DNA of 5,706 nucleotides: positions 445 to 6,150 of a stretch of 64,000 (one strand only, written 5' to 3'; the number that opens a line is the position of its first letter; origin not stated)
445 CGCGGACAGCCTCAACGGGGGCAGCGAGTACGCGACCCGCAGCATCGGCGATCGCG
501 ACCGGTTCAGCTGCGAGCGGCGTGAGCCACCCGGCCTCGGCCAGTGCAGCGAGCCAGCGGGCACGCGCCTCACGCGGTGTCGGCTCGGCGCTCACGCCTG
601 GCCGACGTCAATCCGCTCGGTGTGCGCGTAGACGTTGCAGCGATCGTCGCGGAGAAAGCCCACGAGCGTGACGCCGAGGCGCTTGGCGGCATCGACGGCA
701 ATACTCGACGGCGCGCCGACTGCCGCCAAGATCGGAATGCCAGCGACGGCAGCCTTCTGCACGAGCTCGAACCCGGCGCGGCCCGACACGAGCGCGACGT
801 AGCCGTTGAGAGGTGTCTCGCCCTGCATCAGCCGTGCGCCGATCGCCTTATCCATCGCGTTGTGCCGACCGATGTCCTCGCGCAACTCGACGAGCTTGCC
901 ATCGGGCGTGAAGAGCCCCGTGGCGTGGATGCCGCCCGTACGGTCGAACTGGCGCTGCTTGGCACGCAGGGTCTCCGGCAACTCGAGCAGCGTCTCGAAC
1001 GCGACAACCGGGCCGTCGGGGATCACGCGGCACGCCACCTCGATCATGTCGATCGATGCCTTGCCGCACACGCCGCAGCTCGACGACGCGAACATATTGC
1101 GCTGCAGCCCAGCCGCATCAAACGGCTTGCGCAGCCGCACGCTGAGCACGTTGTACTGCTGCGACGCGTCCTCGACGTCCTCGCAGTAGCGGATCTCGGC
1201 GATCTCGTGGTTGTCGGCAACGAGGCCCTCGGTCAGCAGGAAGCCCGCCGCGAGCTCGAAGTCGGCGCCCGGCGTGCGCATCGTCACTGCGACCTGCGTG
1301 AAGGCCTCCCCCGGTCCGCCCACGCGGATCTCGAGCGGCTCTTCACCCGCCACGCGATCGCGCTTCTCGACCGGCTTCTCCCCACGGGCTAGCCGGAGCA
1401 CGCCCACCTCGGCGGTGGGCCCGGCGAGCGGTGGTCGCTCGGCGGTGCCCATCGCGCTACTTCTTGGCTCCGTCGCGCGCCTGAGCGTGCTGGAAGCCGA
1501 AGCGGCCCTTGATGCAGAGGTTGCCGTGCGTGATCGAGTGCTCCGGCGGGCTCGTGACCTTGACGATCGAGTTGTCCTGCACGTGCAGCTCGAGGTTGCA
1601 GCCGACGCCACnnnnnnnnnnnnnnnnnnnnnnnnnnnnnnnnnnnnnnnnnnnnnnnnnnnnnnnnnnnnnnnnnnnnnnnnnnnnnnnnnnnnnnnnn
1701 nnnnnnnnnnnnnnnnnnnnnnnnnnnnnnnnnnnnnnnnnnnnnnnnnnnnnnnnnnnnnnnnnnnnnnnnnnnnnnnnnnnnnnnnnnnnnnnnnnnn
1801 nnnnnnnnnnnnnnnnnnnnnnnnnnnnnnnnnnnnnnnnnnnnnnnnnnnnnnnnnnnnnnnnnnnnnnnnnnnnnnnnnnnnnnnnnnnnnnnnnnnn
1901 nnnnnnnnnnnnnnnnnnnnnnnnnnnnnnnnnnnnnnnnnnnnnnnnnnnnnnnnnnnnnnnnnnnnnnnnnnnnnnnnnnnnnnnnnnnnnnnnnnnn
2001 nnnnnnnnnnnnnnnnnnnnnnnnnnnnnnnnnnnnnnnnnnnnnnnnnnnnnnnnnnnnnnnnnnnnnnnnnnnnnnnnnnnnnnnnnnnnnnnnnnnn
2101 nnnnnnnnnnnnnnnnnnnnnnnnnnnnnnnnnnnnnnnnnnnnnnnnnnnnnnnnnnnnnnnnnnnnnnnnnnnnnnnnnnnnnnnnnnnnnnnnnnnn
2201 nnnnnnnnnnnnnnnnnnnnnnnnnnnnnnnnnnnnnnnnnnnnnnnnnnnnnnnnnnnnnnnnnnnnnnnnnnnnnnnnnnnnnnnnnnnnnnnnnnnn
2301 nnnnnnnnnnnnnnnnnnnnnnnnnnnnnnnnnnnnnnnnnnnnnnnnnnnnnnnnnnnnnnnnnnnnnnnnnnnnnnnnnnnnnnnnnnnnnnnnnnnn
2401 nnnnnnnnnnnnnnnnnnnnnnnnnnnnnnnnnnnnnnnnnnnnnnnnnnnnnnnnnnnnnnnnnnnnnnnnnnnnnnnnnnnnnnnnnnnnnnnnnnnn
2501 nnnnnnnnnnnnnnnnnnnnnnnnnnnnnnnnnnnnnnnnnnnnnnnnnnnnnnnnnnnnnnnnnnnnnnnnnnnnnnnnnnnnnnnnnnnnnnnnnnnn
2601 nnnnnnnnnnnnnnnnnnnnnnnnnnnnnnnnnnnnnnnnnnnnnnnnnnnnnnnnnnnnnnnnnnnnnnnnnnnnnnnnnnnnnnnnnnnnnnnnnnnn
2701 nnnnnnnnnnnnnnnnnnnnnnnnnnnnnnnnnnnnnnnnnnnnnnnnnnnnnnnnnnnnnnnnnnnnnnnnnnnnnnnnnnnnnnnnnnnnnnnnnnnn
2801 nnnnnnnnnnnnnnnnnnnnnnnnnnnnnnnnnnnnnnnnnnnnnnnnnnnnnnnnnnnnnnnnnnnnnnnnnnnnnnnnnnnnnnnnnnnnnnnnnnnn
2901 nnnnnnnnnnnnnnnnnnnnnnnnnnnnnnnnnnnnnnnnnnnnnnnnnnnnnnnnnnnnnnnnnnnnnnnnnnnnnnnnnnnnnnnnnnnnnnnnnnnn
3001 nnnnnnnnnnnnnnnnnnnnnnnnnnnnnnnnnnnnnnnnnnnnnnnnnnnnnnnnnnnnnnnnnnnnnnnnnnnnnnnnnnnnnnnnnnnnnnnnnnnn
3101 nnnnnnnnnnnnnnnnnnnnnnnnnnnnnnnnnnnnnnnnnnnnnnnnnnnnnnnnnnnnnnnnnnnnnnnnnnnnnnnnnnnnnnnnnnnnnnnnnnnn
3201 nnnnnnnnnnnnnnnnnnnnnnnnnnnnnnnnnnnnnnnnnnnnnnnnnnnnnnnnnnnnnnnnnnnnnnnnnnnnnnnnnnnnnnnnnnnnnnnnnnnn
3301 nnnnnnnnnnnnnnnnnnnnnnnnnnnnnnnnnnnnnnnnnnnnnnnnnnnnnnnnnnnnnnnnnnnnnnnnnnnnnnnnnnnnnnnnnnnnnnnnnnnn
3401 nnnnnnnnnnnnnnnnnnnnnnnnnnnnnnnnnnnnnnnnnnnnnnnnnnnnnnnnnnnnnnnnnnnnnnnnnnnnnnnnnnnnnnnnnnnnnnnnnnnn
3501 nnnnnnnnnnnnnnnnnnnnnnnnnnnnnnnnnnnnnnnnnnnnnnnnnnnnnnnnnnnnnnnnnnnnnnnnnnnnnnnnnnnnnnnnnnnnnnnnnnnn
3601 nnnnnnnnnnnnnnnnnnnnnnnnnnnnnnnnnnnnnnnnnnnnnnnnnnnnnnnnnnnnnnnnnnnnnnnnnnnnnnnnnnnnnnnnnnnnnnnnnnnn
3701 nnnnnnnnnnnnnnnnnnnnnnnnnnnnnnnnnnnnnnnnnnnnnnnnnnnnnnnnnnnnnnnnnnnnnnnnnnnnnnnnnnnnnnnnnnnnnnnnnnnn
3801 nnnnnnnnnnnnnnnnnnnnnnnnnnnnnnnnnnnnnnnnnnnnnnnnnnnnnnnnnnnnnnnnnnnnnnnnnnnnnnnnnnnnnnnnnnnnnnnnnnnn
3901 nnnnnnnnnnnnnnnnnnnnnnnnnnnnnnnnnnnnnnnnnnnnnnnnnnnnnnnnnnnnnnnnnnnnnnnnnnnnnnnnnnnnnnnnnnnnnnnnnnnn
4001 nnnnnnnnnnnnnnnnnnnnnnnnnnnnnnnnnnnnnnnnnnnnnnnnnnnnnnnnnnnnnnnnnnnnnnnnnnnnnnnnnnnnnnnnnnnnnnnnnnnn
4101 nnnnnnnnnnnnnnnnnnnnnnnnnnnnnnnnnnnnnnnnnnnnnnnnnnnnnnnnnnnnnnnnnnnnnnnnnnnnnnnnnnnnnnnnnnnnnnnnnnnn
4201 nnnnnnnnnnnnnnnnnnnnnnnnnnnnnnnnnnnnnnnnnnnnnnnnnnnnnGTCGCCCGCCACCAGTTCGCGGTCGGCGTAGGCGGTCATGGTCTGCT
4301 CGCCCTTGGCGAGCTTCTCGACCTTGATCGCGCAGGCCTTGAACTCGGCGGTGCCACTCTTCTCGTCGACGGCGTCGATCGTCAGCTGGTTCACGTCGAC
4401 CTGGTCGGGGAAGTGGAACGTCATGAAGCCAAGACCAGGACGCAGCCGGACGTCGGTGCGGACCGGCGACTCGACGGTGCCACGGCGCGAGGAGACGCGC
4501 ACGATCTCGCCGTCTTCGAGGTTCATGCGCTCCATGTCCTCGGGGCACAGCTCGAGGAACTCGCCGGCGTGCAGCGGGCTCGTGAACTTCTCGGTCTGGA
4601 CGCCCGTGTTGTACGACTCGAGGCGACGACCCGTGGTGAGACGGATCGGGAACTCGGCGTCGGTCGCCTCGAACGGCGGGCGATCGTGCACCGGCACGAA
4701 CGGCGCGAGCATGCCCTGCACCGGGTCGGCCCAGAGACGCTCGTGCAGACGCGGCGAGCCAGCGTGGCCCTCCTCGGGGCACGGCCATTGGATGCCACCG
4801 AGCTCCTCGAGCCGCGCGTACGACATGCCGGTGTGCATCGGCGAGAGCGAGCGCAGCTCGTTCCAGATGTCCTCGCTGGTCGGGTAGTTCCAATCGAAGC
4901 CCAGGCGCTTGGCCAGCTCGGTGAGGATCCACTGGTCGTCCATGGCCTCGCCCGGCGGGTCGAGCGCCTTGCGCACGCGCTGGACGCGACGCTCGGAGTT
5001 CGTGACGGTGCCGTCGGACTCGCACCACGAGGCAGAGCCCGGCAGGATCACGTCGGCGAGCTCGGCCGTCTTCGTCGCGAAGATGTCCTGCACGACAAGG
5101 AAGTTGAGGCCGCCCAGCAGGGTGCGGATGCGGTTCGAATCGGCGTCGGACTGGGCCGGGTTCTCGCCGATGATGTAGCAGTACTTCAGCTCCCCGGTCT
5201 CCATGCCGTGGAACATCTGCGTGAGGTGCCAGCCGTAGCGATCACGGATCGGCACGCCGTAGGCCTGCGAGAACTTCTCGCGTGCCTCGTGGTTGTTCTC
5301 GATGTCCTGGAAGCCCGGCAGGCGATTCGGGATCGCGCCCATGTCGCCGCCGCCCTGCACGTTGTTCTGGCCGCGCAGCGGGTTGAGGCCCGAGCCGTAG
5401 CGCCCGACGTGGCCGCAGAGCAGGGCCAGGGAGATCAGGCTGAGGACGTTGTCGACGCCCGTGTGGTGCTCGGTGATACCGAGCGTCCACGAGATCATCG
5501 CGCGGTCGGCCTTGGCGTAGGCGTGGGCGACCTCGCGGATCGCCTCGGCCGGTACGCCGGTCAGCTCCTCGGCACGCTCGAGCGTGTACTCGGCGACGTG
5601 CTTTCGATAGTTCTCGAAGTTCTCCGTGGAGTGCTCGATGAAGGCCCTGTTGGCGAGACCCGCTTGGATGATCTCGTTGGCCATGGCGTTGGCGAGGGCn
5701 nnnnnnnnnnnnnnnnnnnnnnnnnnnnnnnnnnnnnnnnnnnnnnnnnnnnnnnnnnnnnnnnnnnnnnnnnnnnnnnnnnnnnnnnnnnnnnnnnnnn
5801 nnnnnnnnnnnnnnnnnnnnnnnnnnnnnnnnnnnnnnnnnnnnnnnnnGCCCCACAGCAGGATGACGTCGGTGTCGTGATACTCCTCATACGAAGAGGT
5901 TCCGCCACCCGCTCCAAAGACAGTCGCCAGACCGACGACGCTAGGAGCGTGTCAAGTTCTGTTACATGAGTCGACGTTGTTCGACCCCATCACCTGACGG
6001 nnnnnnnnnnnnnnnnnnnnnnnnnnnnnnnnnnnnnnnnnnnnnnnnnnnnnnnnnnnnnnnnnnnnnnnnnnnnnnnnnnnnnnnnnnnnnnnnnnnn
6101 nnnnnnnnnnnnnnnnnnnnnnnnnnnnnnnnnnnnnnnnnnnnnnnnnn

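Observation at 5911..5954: Selenocysteine UGA with an fdhF-type SECIS hairpin joins two ORF-track fragments into one FdhA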

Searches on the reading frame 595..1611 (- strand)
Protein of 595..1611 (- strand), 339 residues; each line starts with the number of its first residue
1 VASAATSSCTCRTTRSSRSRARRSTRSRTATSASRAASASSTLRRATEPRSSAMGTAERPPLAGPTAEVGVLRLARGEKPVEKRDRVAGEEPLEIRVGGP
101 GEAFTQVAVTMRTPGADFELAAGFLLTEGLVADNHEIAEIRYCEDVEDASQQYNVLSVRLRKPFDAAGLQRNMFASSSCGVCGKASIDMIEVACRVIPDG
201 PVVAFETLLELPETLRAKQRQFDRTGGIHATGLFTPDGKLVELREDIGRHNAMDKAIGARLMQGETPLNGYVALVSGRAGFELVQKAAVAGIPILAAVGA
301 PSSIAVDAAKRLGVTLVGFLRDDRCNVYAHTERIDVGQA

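Call 9: search_protein_families(library=pfam, proteins=[window:595-1611:-])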
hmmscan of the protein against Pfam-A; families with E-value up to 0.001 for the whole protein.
window:595-1611:- (339 aa): 1 family
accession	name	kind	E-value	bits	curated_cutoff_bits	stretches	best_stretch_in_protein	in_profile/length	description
PF02634.21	FdhD-NarQ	-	1.3e-64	218.6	27.2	1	89-334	2-236/237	FdhD/NarQ family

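Call 28: find_encoding_contigs(protein=window:595-1452:-, flank=10000, max_places=3)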
Protein seq(286 aa) (286 aa): 1 contig read that carries it; 1 place shown.
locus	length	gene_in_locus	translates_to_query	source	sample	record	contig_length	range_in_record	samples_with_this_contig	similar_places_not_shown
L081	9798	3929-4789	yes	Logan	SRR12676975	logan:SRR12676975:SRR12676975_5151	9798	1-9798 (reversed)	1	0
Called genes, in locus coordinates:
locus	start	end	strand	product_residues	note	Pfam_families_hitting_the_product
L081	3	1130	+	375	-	?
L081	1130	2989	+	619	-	PF01257:2Fe-2S_thioredx, PF01512:Complex1_51K, PF10531:SLBB, PF22461:SLBB_2 (weak), PF10589:NADH_4Fe-4S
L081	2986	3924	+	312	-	PF13510:Fer2_4, PF13187:Fer4_9 (faint), PF13484:Fer4_16 (faint), PF22117:Fer4_Nqo3 (weak), PF13237:Fer4_10 (faint), PF12838:Fer4_7, PF00037:Fer4 (weak), PF04879:Molybdop_Fe4S4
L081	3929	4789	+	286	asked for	PF02634:FdhD-NarQ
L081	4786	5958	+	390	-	PF03453:MoeA_N, PF00994:MoCF_biosynth, PF03454:MoeA_C (weak)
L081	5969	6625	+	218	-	PF12900:Pyridox_ox_2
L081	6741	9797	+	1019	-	?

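Call 47: search_protein_families(library=ncbifam, proteins=[window:595-1452:-], max_evalue=1e-10)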
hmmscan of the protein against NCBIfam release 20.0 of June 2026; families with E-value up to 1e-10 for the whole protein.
window:595-1452:- (286 aa): 2 families
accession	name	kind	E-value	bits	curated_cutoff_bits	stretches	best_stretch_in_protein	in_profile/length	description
NF001943.0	PRK00724.1-2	equivalog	5.1e-94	314.3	269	1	13-282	5-273/274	formate dehydrogenase accessory sulfurtransferase FdhD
TIGR00129.1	fdhD_narQ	equivalog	3e-45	154.5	140.9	1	31-281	2-235/237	formate dehydrogenase accessory sulfurtransferase FdhD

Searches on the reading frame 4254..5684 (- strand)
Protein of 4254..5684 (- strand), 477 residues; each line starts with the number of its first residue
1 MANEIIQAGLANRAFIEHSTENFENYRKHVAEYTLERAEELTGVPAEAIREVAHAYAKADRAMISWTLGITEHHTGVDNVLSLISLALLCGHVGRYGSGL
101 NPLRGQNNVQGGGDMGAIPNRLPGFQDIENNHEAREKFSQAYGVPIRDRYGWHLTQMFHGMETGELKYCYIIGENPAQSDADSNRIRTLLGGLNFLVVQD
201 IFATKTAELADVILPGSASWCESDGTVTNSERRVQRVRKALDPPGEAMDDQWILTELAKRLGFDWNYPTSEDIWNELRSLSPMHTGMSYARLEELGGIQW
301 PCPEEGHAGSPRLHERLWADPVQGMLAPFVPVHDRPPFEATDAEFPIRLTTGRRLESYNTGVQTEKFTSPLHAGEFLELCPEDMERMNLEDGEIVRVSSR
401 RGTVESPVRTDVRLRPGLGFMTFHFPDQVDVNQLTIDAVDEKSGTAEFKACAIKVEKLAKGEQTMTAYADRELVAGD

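Call 26: list_cluster_members(proteins=[window:4254-5684:-, window:7228-9114:-, window:11154-12602:+, window:52892-54391:-])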
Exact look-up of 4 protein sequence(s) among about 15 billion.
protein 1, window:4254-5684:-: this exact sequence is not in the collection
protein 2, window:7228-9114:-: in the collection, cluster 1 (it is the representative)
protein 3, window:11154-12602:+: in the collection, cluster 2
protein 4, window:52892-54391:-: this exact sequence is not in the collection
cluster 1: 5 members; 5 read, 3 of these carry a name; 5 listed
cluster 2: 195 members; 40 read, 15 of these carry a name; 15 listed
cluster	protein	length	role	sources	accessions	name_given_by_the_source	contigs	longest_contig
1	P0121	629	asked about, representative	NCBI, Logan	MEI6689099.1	MAG: KUP/HAK/KT family potassium transporter [Thermoleophilia bacterium]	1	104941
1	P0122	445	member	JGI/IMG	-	KUP system potassium uptake protein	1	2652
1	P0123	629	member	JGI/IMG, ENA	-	KUP system potassium uptake protein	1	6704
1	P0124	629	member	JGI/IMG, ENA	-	-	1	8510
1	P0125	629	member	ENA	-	-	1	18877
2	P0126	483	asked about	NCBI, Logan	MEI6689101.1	MAG: trimethylamine methyltransferase family protein [Thermoleophilia bacterium]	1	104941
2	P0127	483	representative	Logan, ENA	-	-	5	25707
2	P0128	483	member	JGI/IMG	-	trimethylamine--corrinoid protein Co-methyltransferase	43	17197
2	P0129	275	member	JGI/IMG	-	trimethylamine--corrinoid protein Co-methyltransferase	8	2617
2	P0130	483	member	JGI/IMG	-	trimethylamine--corrinoid protein Co-methyltransferase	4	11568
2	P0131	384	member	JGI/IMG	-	trimethylamine--corrinoid protein Co-methyltransferase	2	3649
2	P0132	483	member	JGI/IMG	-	trimethylamine--corrinoid protein Co-methyltransferase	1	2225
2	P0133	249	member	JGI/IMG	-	trimethylamine--corrinoid protein Co-methyltransferase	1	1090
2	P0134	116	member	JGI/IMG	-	trimethylamine--corrinoid protein Co-methyltransferase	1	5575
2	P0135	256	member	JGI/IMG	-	trimethylamine--corrinoid protein Co-methyltransferase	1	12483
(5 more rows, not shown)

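Call 31: find_encoding_contigs(protein=P0121, flank=10000, max_places=4)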
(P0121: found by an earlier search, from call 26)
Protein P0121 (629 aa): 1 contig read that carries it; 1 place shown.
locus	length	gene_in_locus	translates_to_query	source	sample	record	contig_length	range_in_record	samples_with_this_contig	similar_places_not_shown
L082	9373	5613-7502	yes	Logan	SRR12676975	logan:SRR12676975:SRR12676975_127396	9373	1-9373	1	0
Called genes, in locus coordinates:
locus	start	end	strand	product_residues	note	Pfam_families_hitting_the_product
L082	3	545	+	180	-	?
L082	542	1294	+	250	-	-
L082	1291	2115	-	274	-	PF00892:EamA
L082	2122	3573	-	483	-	PF06253:MTTB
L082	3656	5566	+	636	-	PF02705:K_trans, PF22776:K_trans_C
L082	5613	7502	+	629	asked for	PF02705:K_trans, PF22776:K_trans_C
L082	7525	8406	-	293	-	PF00126:HTH_1, PF03466:LysR_substrate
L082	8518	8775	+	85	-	PF00384:Molybdopterin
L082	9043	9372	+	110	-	?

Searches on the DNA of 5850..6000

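Call 30: search_rna_families(source=window, start=5850, end=6000, threshold=evalue, max_evalue=10)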
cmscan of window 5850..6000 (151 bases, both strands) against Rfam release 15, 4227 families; matches with E-value up to 10: 2.
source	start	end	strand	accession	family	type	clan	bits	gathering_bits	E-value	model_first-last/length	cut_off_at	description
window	5899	5957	-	RF01989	SECIS_3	Cis-reg;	-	16.6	63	0.24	1-59/59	no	Selenocysteine insertion sequence 3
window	5913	5946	-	RF00498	EAV_LTH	Cis-reg; leader;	-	11.4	70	5.4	1-45/45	no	Equine arteritis virus leader TRS hairpin (LTH)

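Call 60: search_rna_families(source=window, start=5880, end=5975, threshold=evalue, max_evalue=1, show_alignments=1)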
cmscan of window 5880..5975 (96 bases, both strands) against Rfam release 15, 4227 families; matches with E-value up to 1: 1.
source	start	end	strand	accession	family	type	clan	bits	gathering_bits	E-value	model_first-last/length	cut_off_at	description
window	5899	5957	-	RF01989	SECIS_3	Cis-reg;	-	16.6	63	0.15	1-59/59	no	Selenocysteine insertion sequence 3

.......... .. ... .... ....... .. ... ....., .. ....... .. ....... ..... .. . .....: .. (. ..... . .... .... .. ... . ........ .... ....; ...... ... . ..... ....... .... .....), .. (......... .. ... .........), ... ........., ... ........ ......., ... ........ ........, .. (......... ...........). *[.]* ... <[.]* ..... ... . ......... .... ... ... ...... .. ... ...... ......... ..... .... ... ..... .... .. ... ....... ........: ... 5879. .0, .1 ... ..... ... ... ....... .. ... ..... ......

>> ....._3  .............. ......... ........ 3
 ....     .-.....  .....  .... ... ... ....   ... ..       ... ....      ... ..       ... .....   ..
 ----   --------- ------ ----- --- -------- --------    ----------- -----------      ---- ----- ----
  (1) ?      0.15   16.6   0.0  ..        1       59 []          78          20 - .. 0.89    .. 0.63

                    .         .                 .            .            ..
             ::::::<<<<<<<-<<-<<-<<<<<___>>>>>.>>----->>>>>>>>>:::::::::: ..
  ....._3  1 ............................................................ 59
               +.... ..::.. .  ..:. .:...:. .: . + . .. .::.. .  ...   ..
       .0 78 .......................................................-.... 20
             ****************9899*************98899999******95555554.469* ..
